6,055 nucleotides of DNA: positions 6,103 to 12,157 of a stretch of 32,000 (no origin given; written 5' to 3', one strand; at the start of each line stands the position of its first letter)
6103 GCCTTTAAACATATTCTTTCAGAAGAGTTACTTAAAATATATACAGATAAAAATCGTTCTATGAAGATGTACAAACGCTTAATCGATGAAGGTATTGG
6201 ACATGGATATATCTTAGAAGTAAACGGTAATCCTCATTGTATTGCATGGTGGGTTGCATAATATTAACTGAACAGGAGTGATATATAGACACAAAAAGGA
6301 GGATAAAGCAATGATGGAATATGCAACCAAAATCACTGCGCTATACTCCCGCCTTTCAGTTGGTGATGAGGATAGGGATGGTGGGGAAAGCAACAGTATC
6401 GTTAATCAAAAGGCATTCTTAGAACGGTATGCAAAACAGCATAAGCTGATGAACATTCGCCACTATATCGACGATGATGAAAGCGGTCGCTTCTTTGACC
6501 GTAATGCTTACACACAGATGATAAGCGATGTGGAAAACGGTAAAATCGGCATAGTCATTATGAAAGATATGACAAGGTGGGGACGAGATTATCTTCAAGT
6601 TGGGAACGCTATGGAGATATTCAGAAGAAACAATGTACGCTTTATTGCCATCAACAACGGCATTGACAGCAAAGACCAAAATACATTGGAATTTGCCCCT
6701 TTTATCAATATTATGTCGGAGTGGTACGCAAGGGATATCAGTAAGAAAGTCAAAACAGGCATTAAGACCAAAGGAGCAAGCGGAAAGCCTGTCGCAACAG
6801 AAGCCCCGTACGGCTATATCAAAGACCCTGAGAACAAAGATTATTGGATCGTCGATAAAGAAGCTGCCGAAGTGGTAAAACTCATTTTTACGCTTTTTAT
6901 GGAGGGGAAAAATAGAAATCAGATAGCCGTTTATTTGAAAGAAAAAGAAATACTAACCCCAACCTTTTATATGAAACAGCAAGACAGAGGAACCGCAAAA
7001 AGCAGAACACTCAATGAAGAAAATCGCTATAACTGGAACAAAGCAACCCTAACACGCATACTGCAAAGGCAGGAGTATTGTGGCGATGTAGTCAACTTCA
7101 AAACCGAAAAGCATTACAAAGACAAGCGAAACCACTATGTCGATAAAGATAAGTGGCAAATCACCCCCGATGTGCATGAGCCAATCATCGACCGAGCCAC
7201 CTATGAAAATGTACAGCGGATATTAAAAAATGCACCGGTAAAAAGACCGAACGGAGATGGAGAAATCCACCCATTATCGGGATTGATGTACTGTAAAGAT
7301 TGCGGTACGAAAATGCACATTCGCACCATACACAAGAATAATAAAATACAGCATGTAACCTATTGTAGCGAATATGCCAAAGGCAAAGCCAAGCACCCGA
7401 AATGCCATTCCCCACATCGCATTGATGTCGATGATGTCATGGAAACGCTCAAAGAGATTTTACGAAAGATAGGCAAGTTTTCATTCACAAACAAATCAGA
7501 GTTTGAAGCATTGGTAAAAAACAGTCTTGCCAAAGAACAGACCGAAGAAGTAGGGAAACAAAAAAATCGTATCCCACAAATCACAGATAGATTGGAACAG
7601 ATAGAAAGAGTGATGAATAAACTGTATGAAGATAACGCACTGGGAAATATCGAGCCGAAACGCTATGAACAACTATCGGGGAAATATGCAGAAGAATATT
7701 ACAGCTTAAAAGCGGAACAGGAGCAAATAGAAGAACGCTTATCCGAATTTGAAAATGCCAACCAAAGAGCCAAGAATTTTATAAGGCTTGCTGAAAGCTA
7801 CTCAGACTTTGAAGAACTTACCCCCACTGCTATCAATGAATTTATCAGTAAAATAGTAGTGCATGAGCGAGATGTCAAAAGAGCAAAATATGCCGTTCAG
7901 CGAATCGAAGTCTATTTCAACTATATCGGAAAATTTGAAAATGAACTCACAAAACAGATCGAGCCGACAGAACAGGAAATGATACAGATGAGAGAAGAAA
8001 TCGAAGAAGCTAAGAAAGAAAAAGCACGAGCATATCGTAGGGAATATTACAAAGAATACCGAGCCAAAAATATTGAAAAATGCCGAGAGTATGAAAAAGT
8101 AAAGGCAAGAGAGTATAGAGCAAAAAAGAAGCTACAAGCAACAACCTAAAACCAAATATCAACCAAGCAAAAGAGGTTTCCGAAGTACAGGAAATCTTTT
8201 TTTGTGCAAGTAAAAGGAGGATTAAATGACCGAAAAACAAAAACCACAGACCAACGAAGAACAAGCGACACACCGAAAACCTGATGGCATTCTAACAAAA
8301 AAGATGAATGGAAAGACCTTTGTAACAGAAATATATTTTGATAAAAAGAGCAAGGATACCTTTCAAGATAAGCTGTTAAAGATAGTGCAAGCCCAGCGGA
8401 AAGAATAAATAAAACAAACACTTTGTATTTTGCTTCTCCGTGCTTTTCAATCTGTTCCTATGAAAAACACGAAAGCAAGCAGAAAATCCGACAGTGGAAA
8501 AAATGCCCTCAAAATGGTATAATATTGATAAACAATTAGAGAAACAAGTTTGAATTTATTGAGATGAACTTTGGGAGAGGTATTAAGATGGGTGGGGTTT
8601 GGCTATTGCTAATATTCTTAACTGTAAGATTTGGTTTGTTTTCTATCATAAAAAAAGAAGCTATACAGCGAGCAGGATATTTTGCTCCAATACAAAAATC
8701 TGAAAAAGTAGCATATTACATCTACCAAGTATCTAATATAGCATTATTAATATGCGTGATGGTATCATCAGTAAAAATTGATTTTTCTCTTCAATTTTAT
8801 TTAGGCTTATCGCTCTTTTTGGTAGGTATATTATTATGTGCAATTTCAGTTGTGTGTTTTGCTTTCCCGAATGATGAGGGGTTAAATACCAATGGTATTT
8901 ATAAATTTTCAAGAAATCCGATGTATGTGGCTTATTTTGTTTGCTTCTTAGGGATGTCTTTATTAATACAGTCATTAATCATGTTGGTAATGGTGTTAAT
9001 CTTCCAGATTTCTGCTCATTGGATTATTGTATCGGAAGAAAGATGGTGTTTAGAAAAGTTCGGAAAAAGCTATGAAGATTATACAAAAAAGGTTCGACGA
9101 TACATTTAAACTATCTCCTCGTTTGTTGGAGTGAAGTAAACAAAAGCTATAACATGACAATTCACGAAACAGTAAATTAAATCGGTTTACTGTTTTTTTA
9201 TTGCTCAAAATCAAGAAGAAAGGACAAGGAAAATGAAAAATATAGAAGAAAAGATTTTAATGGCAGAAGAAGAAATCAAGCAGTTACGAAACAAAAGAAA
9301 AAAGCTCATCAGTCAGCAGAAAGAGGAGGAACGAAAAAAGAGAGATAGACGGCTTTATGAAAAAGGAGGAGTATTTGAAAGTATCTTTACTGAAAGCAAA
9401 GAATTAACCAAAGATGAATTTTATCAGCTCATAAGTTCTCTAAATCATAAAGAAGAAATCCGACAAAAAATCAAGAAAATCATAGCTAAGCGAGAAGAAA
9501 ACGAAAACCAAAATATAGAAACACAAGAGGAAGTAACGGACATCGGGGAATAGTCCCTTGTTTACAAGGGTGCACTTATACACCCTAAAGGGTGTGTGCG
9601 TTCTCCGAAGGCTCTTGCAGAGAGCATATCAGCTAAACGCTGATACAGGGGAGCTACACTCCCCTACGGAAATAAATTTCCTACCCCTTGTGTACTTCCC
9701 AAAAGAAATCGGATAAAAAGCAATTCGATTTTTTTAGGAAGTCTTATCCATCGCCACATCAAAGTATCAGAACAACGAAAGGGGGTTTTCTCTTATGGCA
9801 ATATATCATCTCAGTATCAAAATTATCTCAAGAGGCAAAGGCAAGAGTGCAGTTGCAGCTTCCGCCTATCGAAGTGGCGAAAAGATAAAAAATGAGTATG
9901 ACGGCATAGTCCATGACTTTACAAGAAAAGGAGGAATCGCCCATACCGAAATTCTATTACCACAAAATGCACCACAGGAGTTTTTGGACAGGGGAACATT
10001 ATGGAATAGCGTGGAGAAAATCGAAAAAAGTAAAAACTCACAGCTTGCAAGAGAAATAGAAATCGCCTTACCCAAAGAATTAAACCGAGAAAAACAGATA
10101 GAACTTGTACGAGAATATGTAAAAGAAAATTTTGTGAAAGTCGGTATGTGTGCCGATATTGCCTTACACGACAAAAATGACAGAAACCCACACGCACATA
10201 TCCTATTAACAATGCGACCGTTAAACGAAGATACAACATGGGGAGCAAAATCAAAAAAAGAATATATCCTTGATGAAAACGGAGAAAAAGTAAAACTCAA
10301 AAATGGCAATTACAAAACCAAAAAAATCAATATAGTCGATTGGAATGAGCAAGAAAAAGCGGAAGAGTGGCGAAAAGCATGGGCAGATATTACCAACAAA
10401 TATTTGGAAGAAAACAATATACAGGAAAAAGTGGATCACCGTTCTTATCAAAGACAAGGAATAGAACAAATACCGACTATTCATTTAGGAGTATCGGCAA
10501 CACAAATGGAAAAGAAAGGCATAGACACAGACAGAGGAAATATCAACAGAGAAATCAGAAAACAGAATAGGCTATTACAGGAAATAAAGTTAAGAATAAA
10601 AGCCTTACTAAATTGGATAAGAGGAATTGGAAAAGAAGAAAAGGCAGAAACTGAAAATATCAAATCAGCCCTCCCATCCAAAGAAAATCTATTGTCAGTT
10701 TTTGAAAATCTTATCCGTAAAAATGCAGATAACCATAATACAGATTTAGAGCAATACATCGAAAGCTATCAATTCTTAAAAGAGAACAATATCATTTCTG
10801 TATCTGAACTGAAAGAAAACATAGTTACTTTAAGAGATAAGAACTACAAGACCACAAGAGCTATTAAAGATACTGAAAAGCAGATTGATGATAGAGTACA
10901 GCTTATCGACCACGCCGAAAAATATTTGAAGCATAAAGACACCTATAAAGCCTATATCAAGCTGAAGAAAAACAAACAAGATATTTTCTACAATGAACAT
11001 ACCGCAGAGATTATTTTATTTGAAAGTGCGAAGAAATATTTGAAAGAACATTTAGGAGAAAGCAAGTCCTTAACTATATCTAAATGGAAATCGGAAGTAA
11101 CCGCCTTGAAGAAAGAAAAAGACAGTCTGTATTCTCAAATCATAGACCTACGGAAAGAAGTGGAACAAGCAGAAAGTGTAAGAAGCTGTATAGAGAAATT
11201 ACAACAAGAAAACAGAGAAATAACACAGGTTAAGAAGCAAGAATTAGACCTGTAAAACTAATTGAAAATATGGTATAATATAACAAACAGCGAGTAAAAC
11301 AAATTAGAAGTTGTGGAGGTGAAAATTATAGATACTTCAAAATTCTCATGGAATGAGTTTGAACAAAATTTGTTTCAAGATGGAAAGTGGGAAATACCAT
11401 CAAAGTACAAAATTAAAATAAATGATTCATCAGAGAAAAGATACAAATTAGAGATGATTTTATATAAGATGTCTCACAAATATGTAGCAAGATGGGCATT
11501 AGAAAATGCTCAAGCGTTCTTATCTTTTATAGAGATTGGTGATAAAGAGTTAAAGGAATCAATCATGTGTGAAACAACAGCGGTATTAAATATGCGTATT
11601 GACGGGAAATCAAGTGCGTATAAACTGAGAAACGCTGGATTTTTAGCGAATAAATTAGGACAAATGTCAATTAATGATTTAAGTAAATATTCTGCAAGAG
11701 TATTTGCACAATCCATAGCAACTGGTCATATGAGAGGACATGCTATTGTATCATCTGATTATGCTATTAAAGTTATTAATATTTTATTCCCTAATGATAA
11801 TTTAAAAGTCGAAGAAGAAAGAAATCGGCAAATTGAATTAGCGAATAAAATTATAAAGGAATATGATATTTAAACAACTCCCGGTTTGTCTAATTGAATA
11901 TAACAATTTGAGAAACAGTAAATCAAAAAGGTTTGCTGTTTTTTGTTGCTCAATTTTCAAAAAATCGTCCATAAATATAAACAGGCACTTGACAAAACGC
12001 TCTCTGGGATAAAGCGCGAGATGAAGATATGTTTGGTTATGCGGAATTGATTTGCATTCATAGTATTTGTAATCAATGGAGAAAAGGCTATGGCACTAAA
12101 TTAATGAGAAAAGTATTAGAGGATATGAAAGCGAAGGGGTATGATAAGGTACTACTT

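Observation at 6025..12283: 5.75-kb serine-recombinase mobilisable element caught inside a GNAT gene, with frame-exact empty-site reconstruction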

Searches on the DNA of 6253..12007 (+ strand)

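Call 7: search_dna_similar(query=window:6253-12007:+, collection=plasmids, mode=near)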
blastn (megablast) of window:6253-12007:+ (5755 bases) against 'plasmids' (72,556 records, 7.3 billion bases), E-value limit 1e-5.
Records with a match: 1; places in all: 1; records where one place covers at least 80% of the query: 0.
Best place of each record, by identity: 80-90% 1.
By first word of the organism name: Clostridium 1.
By predicted mobility (MOB-suite, as given by PLSDB): mobilizable 1.
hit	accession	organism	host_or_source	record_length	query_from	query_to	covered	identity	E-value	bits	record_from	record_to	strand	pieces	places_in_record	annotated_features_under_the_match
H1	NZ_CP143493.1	Clostridium perfringens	pig,fecal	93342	3318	3520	4%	83.7%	1e-44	191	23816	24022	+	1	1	none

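Call 8: search_dna_similar(query=window:6253-12007:+, collection=phages, mode=near)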
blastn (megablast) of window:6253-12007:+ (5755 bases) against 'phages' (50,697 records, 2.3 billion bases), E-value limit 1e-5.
No match.
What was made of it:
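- Tried and rejected: Against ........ phages it gave nothing (calls 7, 8).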

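Call 49: get_annotated_region(hit=H1, flank=4000)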
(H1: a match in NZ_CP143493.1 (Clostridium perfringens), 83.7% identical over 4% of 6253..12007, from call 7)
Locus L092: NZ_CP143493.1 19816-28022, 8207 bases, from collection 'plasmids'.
description: Clostridium perfringens strain SXP-169 plasmid pSXP-169, complete sequence
organism: Clostridium perfringens (NCBI taxid 1502)
taxonomy: Bacteria; Bacillota; Clostridia; Eubacteriales; Clostridiaceae; Clostridium; Clostridium perfringens
host: -; source: pig,fecal; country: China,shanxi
typing (MOB-suite, as given by PLSDB): mobilizable; replicon rep_cluster_1519; relaxase MOBM
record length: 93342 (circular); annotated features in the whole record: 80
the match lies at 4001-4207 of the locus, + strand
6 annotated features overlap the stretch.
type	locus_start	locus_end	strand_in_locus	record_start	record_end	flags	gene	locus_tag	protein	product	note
CDS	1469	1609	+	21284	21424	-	-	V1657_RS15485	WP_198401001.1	hypothetical protein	-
CDS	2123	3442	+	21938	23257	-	-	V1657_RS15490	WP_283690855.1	DUF3440 domain-containing protein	-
CDS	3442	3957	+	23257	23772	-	-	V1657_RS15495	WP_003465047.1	ParB/RepB/Spo0J family partition protein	GO:0007059 - chromosome segregation [Evidence IEA]; GO:0043170 - macromolecule metabolic process [Evidence IEA]; ...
CDS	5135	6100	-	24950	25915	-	-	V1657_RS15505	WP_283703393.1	IS3 family transposase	-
CDS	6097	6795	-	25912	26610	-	-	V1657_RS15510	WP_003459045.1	helix-turn-helix domain-containing protein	-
CDS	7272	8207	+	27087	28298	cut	-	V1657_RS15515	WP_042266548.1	ammonium transporter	GO:0072488 - ammonium transmembrane transport [Evidence IEA]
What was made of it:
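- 9554..9794 (+): oriT-like non-coding region with several short hairpins. The nic site has not been mapped. A 203-bp match at 84% exists on a C. perfringens plasmid (calls 7, 49).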
